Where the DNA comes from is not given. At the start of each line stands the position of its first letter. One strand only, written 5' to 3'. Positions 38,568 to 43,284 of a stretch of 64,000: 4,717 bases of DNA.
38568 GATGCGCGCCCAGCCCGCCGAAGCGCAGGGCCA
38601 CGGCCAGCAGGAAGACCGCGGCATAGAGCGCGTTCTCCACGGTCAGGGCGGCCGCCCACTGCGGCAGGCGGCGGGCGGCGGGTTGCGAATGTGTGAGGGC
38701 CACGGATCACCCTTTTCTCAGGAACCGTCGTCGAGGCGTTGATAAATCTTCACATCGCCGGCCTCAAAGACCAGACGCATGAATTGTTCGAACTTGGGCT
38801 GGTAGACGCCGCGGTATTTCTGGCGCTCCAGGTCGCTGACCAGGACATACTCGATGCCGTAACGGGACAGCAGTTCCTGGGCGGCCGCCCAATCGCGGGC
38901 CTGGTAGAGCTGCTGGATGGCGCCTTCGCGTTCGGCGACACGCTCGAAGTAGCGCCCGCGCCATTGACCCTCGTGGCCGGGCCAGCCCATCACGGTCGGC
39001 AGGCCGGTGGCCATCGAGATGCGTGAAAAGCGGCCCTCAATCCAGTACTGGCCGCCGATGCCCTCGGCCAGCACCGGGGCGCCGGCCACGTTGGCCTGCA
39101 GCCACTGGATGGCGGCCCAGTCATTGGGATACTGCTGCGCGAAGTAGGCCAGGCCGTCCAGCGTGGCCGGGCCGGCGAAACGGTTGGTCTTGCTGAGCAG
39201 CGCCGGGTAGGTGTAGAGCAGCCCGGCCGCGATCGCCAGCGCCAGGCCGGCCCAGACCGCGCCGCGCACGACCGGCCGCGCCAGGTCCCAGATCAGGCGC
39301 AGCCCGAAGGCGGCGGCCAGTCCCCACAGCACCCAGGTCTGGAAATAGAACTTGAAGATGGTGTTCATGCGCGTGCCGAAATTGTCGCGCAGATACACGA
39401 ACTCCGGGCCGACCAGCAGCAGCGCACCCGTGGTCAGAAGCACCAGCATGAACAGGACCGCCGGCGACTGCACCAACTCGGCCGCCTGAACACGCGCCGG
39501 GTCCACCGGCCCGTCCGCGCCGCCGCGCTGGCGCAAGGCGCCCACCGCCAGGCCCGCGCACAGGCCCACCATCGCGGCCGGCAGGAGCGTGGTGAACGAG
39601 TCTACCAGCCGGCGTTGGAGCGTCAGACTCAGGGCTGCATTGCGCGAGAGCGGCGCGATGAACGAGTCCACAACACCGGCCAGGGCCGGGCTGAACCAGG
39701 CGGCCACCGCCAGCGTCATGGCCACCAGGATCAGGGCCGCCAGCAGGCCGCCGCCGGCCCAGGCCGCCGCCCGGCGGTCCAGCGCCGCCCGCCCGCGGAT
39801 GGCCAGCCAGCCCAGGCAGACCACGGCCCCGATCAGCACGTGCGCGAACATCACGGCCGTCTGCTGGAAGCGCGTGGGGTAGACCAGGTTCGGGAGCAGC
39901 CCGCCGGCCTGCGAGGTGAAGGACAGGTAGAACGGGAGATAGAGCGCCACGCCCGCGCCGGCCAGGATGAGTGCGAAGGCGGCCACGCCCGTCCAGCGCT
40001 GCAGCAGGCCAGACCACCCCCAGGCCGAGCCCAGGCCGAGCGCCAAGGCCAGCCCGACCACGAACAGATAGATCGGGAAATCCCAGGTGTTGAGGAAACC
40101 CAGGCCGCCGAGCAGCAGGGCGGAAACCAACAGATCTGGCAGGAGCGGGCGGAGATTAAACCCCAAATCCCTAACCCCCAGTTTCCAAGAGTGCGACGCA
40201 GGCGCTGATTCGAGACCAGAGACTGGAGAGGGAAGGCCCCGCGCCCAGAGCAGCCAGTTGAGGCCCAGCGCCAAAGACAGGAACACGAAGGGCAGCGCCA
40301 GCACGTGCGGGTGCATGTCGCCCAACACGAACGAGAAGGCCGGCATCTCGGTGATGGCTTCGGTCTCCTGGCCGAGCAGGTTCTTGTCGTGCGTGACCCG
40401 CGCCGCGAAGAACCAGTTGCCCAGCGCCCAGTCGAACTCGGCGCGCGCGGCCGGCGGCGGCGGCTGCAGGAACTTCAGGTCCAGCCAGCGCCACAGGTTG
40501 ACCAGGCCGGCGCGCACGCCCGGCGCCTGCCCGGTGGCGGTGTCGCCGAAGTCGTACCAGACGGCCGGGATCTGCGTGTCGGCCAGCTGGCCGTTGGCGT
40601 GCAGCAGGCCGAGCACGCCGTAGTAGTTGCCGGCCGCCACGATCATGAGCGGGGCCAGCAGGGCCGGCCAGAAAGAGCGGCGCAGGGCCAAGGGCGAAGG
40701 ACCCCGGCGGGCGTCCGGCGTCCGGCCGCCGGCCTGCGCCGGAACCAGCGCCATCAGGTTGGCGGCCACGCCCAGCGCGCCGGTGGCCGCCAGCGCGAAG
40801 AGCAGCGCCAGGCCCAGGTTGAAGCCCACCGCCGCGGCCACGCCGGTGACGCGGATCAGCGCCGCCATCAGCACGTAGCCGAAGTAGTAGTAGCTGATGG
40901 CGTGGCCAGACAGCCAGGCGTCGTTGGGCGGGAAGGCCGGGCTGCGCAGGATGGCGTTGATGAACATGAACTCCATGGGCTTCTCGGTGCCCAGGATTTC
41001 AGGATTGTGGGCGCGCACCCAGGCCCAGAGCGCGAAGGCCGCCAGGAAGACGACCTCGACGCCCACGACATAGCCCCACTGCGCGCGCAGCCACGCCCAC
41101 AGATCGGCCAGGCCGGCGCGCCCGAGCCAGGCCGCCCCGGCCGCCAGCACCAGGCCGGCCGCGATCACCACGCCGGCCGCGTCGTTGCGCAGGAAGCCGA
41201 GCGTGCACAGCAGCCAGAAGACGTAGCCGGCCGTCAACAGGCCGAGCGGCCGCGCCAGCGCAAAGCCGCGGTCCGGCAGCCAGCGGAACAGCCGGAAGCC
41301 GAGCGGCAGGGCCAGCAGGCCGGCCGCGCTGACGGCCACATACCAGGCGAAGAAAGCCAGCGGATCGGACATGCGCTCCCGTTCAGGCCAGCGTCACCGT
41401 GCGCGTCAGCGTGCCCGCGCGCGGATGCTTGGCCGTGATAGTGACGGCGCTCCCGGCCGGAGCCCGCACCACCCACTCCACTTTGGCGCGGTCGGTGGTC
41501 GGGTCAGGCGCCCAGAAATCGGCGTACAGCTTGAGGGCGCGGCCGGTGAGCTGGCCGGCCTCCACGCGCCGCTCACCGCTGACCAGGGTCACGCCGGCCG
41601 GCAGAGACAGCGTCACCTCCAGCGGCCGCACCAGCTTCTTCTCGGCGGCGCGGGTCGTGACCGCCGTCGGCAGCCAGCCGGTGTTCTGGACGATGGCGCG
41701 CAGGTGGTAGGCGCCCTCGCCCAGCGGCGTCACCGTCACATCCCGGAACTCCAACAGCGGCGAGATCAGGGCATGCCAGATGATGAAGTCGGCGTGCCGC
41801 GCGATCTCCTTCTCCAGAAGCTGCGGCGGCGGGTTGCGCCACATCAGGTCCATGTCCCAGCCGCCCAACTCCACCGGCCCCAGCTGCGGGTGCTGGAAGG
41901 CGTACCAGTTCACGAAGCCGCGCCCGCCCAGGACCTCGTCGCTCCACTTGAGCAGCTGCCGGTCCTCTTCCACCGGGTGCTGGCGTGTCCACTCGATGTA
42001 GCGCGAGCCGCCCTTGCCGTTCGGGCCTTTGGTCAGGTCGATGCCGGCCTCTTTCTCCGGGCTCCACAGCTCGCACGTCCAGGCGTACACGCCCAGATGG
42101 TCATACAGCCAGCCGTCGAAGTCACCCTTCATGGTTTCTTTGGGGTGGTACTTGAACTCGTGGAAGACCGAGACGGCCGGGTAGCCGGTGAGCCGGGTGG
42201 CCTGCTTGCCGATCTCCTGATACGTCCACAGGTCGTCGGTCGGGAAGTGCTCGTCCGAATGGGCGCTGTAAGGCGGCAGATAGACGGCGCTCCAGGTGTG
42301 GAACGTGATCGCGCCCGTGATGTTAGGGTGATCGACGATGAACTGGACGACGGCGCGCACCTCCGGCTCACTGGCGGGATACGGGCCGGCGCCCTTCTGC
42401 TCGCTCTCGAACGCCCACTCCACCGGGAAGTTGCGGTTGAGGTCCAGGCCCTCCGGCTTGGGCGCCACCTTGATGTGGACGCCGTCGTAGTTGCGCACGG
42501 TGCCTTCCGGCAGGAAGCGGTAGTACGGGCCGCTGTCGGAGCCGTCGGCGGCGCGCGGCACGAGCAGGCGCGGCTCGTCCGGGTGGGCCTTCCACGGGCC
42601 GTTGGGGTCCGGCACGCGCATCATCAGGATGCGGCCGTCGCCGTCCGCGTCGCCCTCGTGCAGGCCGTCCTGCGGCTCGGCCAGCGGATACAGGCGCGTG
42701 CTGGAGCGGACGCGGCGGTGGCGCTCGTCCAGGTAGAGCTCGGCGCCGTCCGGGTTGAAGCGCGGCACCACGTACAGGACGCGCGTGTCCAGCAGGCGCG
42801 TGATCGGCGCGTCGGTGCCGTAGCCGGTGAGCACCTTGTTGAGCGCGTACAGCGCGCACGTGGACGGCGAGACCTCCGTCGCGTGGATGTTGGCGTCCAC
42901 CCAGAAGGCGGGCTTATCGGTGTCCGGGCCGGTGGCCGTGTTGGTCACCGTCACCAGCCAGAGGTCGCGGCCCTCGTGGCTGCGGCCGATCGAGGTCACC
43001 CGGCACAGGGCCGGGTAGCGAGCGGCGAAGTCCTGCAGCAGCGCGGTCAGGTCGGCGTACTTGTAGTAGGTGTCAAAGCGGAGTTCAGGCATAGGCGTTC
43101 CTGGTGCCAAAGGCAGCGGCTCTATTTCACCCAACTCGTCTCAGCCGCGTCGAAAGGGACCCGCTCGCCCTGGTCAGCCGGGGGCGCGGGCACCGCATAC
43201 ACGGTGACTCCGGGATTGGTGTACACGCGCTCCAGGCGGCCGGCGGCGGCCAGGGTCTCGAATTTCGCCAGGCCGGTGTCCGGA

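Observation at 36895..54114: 17-kb co-directional cluster of four GT-C-like membrane giants with GT4, methyltransferase, flippase-like and carboxypeptidase genes: an uncharacterised envelope-glycosylation machine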

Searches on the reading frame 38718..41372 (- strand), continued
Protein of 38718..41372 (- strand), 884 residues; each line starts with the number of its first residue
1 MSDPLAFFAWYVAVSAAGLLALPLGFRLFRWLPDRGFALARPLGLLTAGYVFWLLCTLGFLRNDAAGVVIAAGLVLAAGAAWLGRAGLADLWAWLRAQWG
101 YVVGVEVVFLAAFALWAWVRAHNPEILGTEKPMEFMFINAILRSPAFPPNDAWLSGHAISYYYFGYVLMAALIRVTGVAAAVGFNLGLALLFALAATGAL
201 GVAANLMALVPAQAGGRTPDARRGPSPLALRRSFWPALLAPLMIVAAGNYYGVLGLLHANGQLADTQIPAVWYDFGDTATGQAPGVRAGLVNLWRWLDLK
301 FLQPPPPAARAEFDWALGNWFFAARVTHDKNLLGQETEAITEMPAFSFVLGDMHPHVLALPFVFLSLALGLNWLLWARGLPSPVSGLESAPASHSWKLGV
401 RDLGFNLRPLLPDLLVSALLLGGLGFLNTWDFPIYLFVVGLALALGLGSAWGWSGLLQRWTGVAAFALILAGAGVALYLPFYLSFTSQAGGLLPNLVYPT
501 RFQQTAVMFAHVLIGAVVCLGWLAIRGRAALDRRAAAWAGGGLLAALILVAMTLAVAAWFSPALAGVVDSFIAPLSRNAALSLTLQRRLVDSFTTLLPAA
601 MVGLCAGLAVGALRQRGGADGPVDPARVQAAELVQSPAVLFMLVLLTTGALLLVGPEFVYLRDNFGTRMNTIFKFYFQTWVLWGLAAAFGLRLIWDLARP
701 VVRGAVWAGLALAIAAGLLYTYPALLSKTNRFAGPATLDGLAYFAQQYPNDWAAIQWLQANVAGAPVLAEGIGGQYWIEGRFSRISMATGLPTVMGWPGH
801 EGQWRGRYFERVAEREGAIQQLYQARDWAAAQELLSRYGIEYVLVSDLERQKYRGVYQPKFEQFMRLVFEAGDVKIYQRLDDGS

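Call 102: find_encoding_contigs(protein=P0276, flank=10000, max_places=1)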
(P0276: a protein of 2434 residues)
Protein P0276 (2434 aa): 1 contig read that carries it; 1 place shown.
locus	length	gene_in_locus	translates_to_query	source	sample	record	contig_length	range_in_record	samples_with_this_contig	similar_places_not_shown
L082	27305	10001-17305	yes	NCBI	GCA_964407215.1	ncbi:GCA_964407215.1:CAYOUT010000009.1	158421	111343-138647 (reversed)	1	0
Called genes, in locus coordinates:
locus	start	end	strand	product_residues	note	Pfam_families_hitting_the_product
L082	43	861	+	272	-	PF01479:S4, PF01728:FtsJ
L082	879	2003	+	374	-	PF01594:AI-2E_transport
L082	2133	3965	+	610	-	PF00009:GTP_EFTU, PF22042:EF-G_D2 (weak), PF03144:GTP_EFTU_D2, PF14492:EFG_III (weak), PF00679:EFG_C, PF06421:LepA_C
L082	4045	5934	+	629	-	PF13231:PMT_2, PF02366:PMT (weak)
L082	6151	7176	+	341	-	PF03706:LPG_synthase_TM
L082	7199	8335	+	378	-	PF13439:Glyco_transf_4, PF13579:Glyco_trans_4_4, PF20706:GT4-conflict, PF00534:Glycos_transf_1, PF13692:Glyco_trans_1_4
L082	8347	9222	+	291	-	PF00891:Methyltransf_2 (weak), PF02353:CMAS (weak), PF01135:PCMT (faint), PF13489:Methyltransf_23, PF13649:Methyltransf_25, PF13847:Methyltransf_31, PF08241:Methyltransf_11, PF08242:Methyltransf_12, +1 more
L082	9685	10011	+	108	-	-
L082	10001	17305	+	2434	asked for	PF02366:PMT, PF13231:PMT_2, PF10060:DUF2298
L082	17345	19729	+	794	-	-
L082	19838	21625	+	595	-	-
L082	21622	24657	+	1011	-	PF13231:PMT_2, PF08450:SGL (faint), PF01436:NHL, PF06739:SBBP (faint), PF13449:Phytase-like (faint), PF17170:DUF5128 (faint), PF25021:TEN_NHL (faint), PF01436:NHL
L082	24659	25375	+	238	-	PF00702:Hydrolase, PF12710:HAD, PF13419:HAD_2, PF13242:Hydrolase_like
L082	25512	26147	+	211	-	PF00293:NUDIX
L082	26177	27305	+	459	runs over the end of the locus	PF01743:PolyA_pol, PF12627:PolyA_pol_RNAbd, PF13735:tRNA_NucTran2_2 (faint)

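Call 103: find_encoding_contigs(protein=P0304, flank=10000, max_places=1)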
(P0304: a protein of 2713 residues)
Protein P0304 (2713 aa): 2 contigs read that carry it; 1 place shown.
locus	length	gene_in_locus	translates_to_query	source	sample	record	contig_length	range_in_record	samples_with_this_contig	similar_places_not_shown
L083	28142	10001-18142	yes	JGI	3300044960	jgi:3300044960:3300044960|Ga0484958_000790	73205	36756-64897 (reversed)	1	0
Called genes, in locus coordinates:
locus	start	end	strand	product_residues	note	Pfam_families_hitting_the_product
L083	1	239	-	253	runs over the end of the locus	PF20772:TACO1_YebC_N, PF01709:Transcrip_reg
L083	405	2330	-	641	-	PF06068:TIP49 (faint), PF00004:AAA, PF07728:AAA_5 (weak), PF17862:AAA_lid_3, PF01434:Peptidase_M41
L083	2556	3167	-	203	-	PF00156:Pribosyltran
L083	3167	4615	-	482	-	PF01171:ATP_bind_3, PF11734:TilS_C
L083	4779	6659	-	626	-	-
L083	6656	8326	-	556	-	PF03703:bPH_2 (weak)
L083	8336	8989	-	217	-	PF01553:Acyltransferase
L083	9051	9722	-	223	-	PF02224:Cytidylate_kin, PF13189:Cytidylate_kin2, PF13238:AAA_18 (faint)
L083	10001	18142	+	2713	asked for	PF13231:PMT_2, PF10060:DUF2298, PF07719:TPR_2 (faint), PF10060:DUF2298, PF13181:TPR_8 (faint), PF13414:TPR_11 (faint), PF13432:TPR_16 (weak)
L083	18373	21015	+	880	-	PF10060:DUF2298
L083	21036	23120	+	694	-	PF01120:Alpha_L_fucos, PF14871:GHL6, PF08532:Glyco_hydro_42M (weak)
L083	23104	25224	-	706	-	PF00989:PAS (weak), PF08447:PAS_3, PF08448:PAS_4, PF13426:PAS_9 (weak), PF00512:HisKA (weak), PF02518:HATPase_c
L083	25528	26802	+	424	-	PF07995:GSDH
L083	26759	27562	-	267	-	-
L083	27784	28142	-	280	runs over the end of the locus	PF00892:EamA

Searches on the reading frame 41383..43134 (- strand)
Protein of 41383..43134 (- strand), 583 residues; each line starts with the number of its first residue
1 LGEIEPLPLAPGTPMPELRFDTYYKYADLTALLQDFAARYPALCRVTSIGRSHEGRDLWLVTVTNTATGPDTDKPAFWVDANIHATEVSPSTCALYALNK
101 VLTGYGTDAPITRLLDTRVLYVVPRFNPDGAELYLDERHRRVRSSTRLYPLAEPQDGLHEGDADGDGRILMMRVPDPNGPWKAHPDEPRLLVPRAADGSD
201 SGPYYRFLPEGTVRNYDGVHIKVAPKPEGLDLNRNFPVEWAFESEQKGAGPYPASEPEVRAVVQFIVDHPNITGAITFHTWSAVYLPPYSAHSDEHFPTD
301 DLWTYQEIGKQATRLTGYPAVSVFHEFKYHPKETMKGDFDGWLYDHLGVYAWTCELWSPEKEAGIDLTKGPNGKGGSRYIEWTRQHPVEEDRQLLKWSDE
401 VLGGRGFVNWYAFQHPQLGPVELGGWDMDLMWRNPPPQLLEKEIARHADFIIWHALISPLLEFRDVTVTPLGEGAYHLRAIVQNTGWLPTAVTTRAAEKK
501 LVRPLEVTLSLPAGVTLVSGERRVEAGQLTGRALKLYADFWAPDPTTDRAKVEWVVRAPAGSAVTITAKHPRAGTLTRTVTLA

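Call 3: search_protein_families(library=pfam, proteins=[window:41383-43134:-], max_evalue=0.01)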
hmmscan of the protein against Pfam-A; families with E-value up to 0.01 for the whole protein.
window:41383-43134:- (583 aa): 1 family
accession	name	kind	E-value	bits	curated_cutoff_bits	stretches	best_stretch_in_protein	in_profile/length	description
PF00246.29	Peptidase_M14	-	1.2e-49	169.9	21.6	2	30-138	2-111/286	Zinc carboxypeptidase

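Call 4: search_protein_families(library=ncbifam, proteins=[window:41383-43134:-], max_evalue=0.01)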
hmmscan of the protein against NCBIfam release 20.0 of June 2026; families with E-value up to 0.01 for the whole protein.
window:41383-43134:- (583 aa): 0 families

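Call 106: search_solved_structures(query=window:41383-43134:-, max_evalue=0.001)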
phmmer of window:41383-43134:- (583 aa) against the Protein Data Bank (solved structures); distinct sequences matched with E-value up to 0.001: 57.
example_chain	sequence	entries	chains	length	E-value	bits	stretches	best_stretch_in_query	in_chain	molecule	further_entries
3prt_A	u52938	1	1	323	2.3e-21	79.1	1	22-135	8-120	Carboxypeptidase T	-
6f6q_A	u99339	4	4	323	2.4e-21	79.1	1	22-135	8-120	Carboxypeptidase T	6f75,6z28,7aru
4iav_A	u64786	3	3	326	2.4e-21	79.1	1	22-135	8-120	Carboxypeptidase T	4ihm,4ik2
3v38_A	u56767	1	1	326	2.5e-21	79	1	22-135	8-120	Carboxypeptidase T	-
3qnv_A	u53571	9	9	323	4e-21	78.3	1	22-135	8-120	Carboxypeptidase T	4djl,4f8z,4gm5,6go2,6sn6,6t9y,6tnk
1obr_A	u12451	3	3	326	4.2e-21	78.3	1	22-135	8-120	CARBOXYPEPTIDASE T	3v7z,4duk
1dtd_A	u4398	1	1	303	7.6e-21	77.4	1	19-141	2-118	CARBOXYPEPTIDASE A2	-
7aqp_A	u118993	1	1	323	1.4e-20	76.6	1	22-135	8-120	Carboxypeptidase T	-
8qvo_A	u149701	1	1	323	1.5e-20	76.5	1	22-135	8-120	Carboxypeptidase T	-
6f79_A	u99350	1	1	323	2.6e-20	75.7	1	22-135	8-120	Carboxypeptidase T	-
1aye_A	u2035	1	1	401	3.2e-20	75.4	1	19-140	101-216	PROCARBOXYPEPTIDASE A2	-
4a94_A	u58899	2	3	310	1.3e-19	73.4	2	22-144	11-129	CARBOXYPEPTIDASE A4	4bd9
2bo9_A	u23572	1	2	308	1.3e-19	73.4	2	22-144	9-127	CARBOXYPEPTIDASE A4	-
2pcu_A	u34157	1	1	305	1.3e-19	73.3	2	22-144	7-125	Carboxypeptidase A4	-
2boa_A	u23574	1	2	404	3.1e-19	72.1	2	21-144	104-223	CARBOXYPEPTIDASE A4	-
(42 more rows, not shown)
